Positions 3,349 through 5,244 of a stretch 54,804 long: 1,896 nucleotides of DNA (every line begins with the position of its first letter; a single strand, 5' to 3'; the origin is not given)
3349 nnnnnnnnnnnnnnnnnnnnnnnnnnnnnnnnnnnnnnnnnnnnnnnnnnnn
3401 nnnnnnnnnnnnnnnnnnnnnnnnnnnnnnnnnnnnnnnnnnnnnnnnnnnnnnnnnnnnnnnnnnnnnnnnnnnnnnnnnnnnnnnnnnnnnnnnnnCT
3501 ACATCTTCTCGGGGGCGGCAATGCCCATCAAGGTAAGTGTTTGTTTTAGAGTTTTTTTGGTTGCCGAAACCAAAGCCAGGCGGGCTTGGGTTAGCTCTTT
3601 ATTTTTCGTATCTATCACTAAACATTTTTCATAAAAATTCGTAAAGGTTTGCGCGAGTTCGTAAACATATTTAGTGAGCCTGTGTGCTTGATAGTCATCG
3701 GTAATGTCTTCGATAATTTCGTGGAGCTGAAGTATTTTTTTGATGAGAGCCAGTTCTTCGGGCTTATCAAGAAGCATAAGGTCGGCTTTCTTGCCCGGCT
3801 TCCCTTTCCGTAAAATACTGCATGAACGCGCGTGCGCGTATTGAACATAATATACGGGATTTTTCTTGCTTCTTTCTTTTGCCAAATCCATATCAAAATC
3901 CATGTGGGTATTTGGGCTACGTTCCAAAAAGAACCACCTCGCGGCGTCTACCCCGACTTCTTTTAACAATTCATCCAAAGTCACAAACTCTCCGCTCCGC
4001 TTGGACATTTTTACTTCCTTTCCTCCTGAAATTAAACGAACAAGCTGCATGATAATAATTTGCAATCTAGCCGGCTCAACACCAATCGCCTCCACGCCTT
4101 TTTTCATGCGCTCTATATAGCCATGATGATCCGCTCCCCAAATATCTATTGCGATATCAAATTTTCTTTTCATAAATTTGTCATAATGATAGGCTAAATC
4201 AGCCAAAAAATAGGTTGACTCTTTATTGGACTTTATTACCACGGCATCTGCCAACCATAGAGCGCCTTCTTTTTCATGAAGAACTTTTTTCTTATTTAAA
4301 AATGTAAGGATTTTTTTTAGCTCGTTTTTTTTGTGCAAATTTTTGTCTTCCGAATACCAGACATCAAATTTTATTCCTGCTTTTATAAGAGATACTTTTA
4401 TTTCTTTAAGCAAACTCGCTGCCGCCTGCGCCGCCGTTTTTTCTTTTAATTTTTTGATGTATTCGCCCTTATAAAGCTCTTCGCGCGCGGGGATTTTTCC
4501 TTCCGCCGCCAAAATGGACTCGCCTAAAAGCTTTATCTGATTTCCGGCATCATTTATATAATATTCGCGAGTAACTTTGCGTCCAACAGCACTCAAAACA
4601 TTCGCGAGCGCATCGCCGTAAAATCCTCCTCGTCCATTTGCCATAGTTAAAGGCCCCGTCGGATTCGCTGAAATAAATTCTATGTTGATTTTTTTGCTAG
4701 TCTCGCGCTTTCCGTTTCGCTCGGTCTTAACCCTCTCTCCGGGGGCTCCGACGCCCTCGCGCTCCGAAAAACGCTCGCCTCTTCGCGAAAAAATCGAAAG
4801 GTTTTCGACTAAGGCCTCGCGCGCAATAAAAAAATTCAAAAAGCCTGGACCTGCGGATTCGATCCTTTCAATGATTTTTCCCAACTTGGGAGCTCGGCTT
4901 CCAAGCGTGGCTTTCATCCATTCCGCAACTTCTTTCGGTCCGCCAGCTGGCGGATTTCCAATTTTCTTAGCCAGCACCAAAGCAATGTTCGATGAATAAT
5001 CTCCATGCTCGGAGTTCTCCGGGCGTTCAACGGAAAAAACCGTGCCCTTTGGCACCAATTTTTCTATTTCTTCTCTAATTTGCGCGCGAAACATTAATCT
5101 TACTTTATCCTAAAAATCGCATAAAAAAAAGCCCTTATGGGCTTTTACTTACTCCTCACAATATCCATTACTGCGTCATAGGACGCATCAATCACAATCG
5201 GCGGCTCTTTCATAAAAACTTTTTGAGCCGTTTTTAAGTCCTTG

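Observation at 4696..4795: argS carries the repeat-B core in the opposite coding orientation to comEC (27 of 28 nt identical)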

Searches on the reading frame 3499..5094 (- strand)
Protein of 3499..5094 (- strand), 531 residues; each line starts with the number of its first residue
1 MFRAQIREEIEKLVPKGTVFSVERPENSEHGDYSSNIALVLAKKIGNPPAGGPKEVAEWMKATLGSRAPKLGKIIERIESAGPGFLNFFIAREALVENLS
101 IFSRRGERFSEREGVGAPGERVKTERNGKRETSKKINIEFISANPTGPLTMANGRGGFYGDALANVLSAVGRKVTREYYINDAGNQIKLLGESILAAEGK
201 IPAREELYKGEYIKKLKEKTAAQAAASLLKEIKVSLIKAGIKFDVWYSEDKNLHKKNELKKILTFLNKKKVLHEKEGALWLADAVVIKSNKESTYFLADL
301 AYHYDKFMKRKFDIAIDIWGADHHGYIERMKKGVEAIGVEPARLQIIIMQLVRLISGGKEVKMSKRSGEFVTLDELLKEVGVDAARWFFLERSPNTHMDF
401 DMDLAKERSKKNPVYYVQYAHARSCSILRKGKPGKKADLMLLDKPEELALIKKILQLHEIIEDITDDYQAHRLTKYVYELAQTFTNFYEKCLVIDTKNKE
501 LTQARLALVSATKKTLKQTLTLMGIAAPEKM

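Call 13: find_homologous_proteins(query=window:3499-5094:-, max_evalue=1e-20)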
Query window:3499-5094:- (531 aa): 8000 proteins with E <= 1e-20 among 8000 candidates; the best 120 are listed.
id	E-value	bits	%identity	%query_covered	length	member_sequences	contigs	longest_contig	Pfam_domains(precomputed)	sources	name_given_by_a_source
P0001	0.0e+0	1172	100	100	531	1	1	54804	PF05746.22,PF00750.26,PF03485.22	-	-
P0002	3.9e-256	869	77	100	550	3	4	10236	PF05746.22,PF00750.26,PF03485.22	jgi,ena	-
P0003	5.8e-247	838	74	100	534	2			PF05746.22,PF00750.26,PF03485.22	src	-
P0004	7.1e-243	825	72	100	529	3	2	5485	PF05746.22,PF00750.26,PF03485.22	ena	-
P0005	2.8e-241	820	74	100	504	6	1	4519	PF09334.18,PF05746.22,PF00750.26,PF03485.22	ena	-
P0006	4.9e-232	789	73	100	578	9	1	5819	PF09334.18,PF05746.22,PF00750.26,PF03485.22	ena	-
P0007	2.8e-231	787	72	100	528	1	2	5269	PF05746.22,PF00750.26,PF03485.22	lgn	-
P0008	4.4e-231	786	70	100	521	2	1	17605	PF05746.22,PF00750.26,PF03485.22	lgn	-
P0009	8.4e-231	785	71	100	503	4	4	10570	PF05746.22,PF00750.26,PF03485.22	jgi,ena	-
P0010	9.7e-231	785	70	100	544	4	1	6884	PF09334.18,PF05746.22,PF00750.26,PF03485.22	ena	-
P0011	3.4e-226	770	70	100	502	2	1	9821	PF05746.22,PF00750.26,PF03485.22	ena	-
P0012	7.0e-224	762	70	100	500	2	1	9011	PF05746.22,PF00750.26,PF03485.22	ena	-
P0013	9.0e-221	752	69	100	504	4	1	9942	PF05746.22,PF00750.26,PF03485.22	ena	-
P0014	1.5e-220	751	66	100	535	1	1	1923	PF05746.22,PF00750.26,PF03485.22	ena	-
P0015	3.1e-219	747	68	100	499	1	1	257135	PF05746.22,PF00750.26,PF03485.22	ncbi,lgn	-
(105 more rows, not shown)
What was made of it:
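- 3499..5094 (-): argS (arginyl-tRNA synthetase, 531 aa), host gene of copy 1. Homologs carry Pfam Arg_tRNA_synt_N, tRNA-synt_1d and DALR_1 (call 13).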

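Call 16: find_encoding_contigs(protein=P0002, flank=10000, max_places=3)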
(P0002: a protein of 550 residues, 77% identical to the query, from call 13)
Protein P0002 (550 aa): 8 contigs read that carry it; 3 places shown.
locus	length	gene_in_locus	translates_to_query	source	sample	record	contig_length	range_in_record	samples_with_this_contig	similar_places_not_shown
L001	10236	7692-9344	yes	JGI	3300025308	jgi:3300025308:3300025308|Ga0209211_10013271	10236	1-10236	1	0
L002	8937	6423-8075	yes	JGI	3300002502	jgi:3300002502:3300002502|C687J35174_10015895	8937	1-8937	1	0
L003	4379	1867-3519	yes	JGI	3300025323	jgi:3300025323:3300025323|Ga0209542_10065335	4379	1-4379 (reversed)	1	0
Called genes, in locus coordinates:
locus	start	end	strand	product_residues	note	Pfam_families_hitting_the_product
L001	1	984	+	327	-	?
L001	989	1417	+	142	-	-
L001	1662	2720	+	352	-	PF00145:DNA_methylase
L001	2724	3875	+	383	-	PF20731:RE_NgoFVII_C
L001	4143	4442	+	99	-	PF04480:DUF559 (weak), PF18741:MTES_1575 (weak)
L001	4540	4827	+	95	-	PF01022:HTH_5, PF12840:HTH_20, PF13412:HTH_24 (weak)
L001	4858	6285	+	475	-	PF05970:PIF1, PF13086:AAA_11 (faint), PF13245:AAA_19, PF13401:AAA_22 (weak), PF13604:AAA_30, PF07728:AAA_5 (faint), PF21530:Pif1_2B_dom (weak)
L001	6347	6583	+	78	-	-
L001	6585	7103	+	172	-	PF07963:N_methyl (weak)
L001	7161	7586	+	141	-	-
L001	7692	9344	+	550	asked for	PF03485:Arg_tRNA_synt_N, PF00750:tRNA-synt_1d (weak), PF05746:DALR_1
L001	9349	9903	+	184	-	PF01725:Ham1p_like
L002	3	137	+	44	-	?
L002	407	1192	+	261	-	PF01555:N6_N4_Mtase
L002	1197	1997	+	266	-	PF15515:MvaI_BcnI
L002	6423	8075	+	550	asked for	PF03485:Arg_tRNA_synt_N, PF00750:tRNA-synt_1d (weak), PF05746:DALR_1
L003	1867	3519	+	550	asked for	PF03485:Arg_tRNA_synt_N, PF00750:tRNA-synt_1d (weak), PF05746:DALR_1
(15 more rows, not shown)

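Call 17: find_encoding_contigs(protein=P0005, flank=10000, max_places=2)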
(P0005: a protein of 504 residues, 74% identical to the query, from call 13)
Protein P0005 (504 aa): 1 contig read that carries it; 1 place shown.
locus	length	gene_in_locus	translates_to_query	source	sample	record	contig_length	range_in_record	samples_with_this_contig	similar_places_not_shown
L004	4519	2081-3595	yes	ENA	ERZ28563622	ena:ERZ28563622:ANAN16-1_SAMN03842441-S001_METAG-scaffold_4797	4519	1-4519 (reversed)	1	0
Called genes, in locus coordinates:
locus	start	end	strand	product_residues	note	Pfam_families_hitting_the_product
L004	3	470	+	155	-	?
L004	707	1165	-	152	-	-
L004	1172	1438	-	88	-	-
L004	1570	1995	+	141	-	-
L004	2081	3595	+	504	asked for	PF03485:Arg_tRNA_synt_N, PF09334:tRNA-synt_1g (faint), PF00750:tRNA-synt_1d, PF05746:DALR_1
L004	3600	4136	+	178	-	PF01725:Ham1p_like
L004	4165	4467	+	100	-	-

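Call 18: find_encoding_contigs(protein=P0004, flank=10000, max_places=2)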
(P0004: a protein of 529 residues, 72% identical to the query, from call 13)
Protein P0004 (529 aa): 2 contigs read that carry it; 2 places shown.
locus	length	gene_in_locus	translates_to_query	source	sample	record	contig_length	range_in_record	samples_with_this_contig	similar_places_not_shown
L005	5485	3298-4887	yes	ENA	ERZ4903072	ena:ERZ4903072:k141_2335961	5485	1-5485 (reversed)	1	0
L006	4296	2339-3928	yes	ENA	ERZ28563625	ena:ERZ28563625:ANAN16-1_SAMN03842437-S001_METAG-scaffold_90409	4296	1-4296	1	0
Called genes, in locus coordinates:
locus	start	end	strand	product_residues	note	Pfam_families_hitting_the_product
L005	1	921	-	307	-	?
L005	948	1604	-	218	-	PF01726:LexA_DNA_bind, PF00717:Peptidase_S24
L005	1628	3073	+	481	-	PF02810:SEC-C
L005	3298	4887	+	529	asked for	PF03485:Arg_tRNA_synt_N, PF00750:tRNA-synt_1d, PF05746:DALR_1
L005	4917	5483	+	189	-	?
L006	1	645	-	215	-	?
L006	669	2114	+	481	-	PF02810:SEC-C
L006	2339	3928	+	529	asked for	PF03485:Arg_tRNA_synt_N, PF00750:tRNA-synt_1d, PF05746:DALR_1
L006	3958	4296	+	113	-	?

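Call 19: find_encoding_contigs(protein=P0009, flank=10000, max_places=2)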
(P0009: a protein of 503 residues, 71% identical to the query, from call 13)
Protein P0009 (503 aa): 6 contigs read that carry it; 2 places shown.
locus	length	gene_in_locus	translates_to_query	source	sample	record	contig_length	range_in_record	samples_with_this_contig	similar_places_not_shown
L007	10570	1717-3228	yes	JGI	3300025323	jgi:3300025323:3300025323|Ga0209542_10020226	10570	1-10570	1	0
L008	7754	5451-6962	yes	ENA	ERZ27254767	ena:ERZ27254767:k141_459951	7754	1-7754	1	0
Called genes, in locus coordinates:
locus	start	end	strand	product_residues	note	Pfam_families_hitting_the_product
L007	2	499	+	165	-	?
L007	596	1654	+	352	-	PF00291:PALP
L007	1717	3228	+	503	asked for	PF03485:Arg_tRNA_synt_N, PF00750:tRNA-synt_1d (weak), PF05746:DALR_1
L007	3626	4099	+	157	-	-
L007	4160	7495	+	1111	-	PF00133:tRNA-synt_1, PF01406:tRNA-synt_1e (faint), PF00300:His_Phos_1, PF00133:tRNA-synt_1, PF09334:tRNA-synt_1g (weak), PF08264:Anticodon_1, PF19302:DUF5915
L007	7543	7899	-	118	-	-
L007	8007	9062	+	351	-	PF13936:HTH_38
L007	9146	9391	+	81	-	PF21748:UPF0150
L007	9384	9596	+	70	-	PF07927:HicA_toxin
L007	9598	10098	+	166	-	PF11967:RecO_N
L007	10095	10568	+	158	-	?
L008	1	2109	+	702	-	?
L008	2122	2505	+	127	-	-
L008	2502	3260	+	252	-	PF00106:adh_short, PF08659:KR, PF13561:adh_short_C2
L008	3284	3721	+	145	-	PF07681:DoxX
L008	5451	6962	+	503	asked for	PF03485:Arg_tRNA_synt_N, PF00750:tRNA-synt_1d (weak), PF05746:DALR_1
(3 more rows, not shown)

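Call 20: find_encoding_contigs(protein=P0008, flank=10000, max_places=2)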
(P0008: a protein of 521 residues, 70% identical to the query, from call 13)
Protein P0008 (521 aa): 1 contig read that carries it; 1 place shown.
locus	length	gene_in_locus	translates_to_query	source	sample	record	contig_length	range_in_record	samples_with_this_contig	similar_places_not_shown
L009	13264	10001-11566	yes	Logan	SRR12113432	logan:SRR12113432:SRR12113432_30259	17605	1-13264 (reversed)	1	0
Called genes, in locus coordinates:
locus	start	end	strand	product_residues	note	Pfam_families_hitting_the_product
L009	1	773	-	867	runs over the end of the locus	PF00690:Cation_ATPase_N, PF00122:E1-E2_ATPase, PF00702:Hydrolase, PF13246:Cation_ATPase, PF08282:Hydrolase_3 (weak), PF00689:Cation_ATPase_C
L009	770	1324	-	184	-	-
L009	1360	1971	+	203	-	PF09335:VTT_dom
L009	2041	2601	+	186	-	PF20803:PaaX_M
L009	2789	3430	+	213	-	PF03167:UDG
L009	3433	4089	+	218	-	PF12832:MFS_1_like (weak), PF07690:MFS_1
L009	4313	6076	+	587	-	PF14716:HHH_8, PF00633:HHH (faint), PF14520:HHH_5 (weak), PF14792:DNA_pol_B_palm (weak), PF14791:DNA_pol_B_thumb, PF02811:PHP (weak)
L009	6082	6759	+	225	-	PF13476:AAA_23 (weak), PF00005:ABC_tran, PF02463:SMC_N (faint), PF13304:AAA_21 (weak)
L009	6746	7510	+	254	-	PF00950:ABC-3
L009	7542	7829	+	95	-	-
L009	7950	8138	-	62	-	PF01632:Ribosomal_L35p (weak)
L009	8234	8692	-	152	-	PF05198:IF3_N, PF00707:IF3_C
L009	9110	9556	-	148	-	PF01668:SmpB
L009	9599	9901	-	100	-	-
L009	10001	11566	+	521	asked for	PF03485:Arg_tRNA_synt_N, PF00750:tRNA-synt_1d (weak), PF05746:DALR_1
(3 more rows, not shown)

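Call 62: search_solved_structures(query=window:3499-5094:-, max_evalue=1e-10, show_alignments=1)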
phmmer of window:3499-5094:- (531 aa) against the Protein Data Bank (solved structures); distinct sequences matched with E-value up to 1e-10: 12.
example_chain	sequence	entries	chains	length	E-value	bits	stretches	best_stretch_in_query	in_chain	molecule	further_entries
3fnr_A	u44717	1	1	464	2.7e-70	240.7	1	133-531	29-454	Arginyl-tRNA synthetase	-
4oby_A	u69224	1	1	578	3.6e-25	91.9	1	373-531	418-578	Arginine--tRNA ligase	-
5yym_A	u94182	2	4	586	3.8e-25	91.8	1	373-531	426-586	Arginine--tRNA ligase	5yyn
5b63_A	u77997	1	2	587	3.8e-25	91.8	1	373-531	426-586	Arginine--tRNA ligase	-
6ao8_A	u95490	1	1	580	7.6e-25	90.8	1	376-526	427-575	Arginine--tRNA ligase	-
2zue_A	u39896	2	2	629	5.9e-24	87.8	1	375-531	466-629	Arginyl-tRNA synthetase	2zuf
5jld_A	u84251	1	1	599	2.6e-17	65.9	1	365-530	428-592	Arginyl-tRNA synthetase, putative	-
1iq0_A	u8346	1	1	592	3.1e-17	65.7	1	373-531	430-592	ARGINYL-TRNA SYNTHETASE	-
4q2t_A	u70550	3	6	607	1.4e-16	63.5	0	409-498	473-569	Arginine--tRNA ligase, cytoplasmic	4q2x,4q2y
4zaj_A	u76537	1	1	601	1.7e-16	63.3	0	409-498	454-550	Arginine--tRNA ligase, cytoplasmic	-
4r3z_B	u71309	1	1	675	3.1e-16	62.4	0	409-498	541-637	Arginine--tRNA ligase, cytoplasmic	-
1bs2_A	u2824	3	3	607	1.6e-14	56.7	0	415-531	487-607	PROTEIN (ARGINYL-TRNA SYNTHETASE) | ARGINYL-TRNA SYNTHETASE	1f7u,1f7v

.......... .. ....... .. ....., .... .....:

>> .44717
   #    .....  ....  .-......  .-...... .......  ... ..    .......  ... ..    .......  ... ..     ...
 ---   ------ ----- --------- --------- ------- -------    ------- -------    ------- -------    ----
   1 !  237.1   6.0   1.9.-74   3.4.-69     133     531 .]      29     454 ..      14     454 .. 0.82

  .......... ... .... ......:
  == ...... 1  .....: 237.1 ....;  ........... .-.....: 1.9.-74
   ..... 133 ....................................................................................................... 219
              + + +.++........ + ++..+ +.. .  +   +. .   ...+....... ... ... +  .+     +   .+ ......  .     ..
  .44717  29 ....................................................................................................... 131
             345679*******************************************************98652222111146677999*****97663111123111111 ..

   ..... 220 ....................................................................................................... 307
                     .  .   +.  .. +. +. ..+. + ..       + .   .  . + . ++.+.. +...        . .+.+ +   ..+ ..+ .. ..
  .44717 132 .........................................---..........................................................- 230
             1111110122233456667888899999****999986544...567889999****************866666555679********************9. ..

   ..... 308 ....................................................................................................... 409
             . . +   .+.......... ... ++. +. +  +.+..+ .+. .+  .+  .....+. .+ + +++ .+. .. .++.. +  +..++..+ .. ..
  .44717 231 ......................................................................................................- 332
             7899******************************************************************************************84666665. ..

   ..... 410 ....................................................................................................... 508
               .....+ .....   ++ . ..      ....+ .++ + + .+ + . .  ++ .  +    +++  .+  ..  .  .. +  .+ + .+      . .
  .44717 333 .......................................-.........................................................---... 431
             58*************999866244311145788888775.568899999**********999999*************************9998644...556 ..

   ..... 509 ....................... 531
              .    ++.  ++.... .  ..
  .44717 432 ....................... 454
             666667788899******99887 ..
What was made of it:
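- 3499..5094 (-): Residues 133-531 align to PDB 3FNR (call 62).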

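Call 67: predict_structure(alignment_id=A1)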
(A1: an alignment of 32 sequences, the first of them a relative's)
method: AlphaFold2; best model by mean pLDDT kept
length: 531 residues; sequences in the alignment: 32
mean_pLDDT: 84.7   pTM: 0.85
mean pLDDT of the five models: 84.7, 82.6, 79.8, 70.8, 65.4
residues with pLDDT >= 90: 275; 70-90: 188; 50-70: 40; < 50: 28
segments of 3 or more residues with pLDDT < 50: 106-130
pLDDT, mean of each block of 10 residues (from residue 1): 90 90 86 93 75 88 81 89 90 93 59 31 36 82 65 85 93 85 72 91 83 86 82 83 62 67 92 93 90 86 90 91 81 93 91 86 59 88 94 87 92 96 97 88 97 94 93 96 97 95 97 96 94 85
secondary structure, 60 per line:
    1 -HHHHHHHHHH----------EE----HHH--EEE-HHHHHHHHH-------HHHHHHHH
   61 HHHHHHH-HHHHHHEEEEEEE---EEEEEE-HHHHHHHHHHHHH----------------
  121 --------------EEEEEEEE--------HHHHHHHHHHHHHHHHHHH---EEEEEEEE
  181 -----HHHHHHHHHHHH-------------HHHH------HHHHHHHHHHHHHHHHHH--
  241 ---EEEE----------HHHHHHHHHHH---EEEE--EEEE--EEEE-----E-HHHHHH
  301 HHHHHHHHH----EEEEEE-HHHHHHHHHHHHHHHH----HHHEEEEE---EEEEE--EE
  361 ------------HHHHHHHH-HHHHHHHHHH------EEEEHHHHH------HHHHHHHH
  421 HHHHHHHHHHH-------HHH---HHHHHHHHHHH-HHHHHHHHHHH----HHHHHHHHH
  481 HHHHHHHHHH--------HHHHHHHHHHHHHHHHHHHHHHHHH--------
elements in order: H2-11 E33-35 H37-45 H53-67 H69-74 E75-81 E85-90 H92-104 E135-142 H151-169 E173-180 H186-197 H211-214 H221-238 E244-247 H258-268 E272-275 E278-281 E284-287 H295-309 E314-319 H321-336 E344-348 E352-356 H373-380 H382-391 E398-401 H402-406 H413-431 H445-455 H457-467 H472-490 H499-523
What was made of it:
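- On Rickettsia palindromic elements (RPE): AlphaFold ArgRS: residues 106-130 have pLDDT below 50, form no secondary structure, and lie between the N-terminal domain and the first Rossmann strand (call 67).
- Its only segment below 50 is residues 106-130, which has no secondary structure (call 67).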
